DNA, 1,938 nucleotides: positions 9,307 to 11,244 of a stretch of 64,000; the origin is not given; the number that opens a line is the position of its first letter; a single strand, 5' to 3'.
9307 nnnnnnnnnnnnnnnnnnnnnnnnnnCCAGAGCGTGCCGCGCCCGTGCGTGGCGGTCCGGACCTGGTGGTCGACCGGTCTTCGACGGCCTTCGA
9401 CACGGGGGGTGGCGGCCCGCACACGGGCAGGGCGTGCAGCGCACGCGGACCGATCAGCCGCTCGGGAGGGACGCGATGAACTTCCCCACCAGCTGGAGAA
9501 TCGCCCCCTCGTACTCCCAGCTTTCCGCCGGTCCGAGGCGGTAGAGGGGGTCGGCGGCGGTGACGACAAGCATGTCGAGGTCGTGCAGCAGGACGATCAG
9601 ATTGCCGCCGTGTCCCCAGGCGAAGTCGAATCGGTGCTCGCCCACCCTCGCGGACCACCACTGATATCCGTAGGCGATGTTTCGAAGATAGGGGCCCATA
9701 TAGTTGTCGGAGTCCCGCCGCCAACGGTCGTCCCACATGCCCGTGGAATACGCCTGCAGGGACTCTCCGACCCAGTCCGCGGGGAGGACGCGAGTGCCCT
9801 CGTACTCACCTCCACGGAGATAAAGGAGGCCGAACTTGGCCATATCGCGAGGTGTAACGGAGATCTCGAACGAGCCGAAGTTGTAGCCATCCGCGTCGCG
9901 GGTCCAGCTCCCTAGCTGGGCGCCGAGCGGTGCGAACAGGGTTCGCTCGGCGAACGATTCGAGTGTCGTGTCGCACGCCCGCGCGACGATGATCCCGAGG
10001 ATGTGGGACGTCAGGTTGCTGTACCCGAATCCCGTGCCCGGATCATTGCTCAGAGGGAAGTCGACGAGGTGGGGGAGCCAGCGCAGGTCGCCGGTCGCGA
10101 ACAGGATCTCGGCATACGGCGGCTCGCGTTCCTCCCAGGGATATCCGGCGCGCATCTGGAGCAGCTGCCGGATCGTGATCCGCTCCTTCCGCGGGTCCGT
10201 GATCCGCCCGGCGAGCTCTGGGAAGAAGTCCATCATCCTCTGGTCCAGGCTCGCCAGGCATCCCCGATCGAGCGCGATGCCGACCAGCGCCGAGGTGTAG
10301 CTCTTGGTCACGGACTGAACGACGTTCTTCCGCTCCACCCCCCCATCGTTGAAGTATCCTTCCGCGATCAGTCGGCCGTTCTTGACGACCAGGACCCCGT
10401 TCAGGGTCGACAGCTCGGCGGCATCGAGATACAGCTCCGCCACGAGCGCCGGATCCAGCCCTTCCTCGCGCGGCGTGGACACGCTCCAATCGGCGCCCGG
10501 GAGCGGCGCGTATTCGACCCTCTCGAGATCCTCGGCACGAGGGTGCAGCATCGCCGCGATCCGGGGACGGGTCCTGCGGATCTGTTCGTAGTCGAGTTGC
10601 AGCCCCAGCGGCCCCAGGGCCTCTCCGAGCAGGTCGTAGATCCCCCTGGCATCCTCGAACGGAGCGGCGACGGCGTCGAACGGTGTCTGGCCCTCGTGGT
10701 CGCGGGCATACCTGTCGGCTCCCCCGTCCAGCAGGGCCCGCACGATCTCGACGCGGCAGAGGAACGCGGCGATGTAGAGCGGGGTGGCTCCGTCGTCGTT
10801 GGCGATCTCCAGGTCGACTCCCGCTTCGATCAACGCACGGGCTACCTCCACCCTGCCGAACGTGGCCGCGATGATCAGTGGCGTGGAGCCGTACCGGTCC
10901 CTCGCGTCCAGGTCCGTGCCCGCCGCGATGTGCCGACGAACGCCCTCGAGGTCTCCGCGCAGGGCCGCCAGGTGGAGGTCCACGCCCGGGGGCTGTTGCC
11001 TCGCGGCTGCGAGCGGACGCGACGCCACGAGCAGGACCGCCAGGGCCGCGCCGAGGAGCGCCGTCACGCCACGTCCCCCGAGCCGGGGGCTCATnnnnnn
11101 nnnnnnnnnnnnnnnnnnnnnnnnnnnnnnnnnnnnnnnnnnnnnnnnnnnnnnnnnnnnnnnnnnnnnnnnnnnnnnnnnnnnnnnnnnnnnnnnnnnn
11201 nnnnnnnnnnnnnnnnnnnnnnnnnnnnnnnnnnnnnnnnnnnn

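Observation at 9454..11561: Secreted ankyrin-repeat / beta-lactamase-family fusion co-translated with a small membrane protein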

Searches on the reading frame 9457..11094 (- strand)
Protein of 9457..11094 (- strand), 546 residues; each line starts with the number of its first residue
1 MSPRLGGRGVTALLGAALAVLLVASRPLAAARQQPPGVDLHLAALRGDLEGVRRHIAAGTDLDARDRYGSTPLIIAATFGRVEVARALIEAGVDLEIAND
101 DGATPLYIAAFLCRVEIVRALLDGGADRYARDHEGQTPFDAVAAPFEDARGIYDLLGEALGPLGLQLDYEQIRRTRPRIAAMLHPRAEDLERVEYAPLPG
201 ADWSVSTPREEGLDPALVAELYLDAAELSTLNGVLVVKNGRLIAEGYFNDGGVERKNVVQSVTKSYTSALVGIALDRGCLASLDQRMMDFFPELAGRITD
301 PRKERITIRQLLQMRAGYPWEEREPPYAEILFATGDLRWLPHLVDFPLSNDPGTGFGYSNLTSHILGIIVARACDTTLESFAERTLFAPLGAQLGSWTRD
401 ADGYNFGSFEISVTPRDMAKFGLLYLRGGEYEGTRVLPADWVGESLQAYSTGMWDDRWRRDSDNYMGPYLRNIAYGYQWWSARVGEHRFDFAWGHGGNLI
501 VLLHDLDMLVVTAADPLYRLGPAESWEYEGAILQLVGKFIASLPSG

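Call 6: search_protein_families(library=pfam, proteins=[window:9457-11094:-], max_evalue=0.01)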
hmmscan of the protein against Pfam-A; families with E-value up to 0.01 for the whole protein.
window:9457-11094:- (546 aa): 7 families
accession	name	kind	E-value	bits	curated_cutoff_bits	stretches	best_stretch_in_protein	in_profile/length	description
PF00144.29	Beta-lactamase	-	3.6e-26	92.5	27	1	234-497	19-287/329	Beta-lactamase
PF13637.12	Ank_4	-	1.6e-17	63.6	22.7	2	40-89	1-50/50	Ankyrin repeats (many copies)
PF12796.13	Ank_2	-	2.2e-17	63.8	27.3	1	40-130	1-88/90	Ankyrin repeats (3 copies)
PF13857.12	Ank_5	-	2.2e-17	63.4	27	3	61-109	8-56/56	Ankyrin repeats (many copies)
PF00023.36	Ank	-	8.1e-16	57.7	21.1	2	101-132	1-32/33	Ankyrin repeat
PF13606.12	Ank_3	-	8.3e-12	44.5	22.3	2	101-129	1-29/30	Ankyrin repeat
PF24521.3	Ank_KRIT1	-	0.0042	17.2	80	1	39-140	21-123/149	KRIT1 ankyrin-repeats domain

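Call 7: search_protein_families(library=ncbifam, proteins=[window:9457-11094:-], max_evalue=0.01)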
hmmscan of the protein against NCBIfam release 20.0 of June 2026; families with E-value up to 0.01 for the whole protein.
window:9457-11094:- (546 aa): 11 families
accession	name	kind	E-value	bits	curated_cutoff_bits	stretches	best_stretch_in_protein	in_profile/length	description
NF045925.1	3-sucCA_synth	equivalog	1e-25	90.2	800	1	205-512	29-308/498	3-succinylated cholic acid synthase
NF041931.2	MzaA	equivalog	5.4e-17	61.9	800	2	40-104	6-70/726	MZA anti-phage system associated sigma-70 family RNA polymerase sigma factor MzaA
NF043029.1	T4SS_AnkY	equivalog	3.9e-12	45.4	600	2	39-109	461-531/543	Dot/Icm T4SS effector AnkY/LegA9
NF043023.1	T4SS_AnkH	equivalog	3.4e-11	42.5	600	1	45-137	8-100/467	Dot/Icm T4SS effector AnkH/LegA3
NF002968.0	PRK03642.1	equivalog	5.5e-08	32.1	385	1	282-393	123-238/432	penicillin binding protein PBP4B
NF043022.1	T4SS_AnkG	equivalog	1.2e-06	27.6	500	1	40-139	300-403/455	Dot/Icm T4SS effector AnkG/AnkZ/LegA7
NF038269.1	lipase_LipE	equivalog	2.8e-06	26.7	750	1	258-321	89-147/407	lipase LipE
NF007943.0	PRK10662.1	equivalog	0.00067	18.4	266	1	259-393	87-220/380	D-alanyl-D-alanine-carboxypeptidase/endopeptidase AmpH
NF033085.1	bla_class_C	equivalog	0.0011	17.9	415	1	260-392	59-180/356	class C beta-lactamase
NF043028.1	T4SS_AnkX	equivalog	0.0025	16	1400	1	73-143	552-623/938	Dot/Icm T4SS effector AnkN/AnkX/LegA8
NF045671.1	blaPNC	exception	0.0028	16.6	750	0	259-392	99-221/401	PNC family class C beta-lactamase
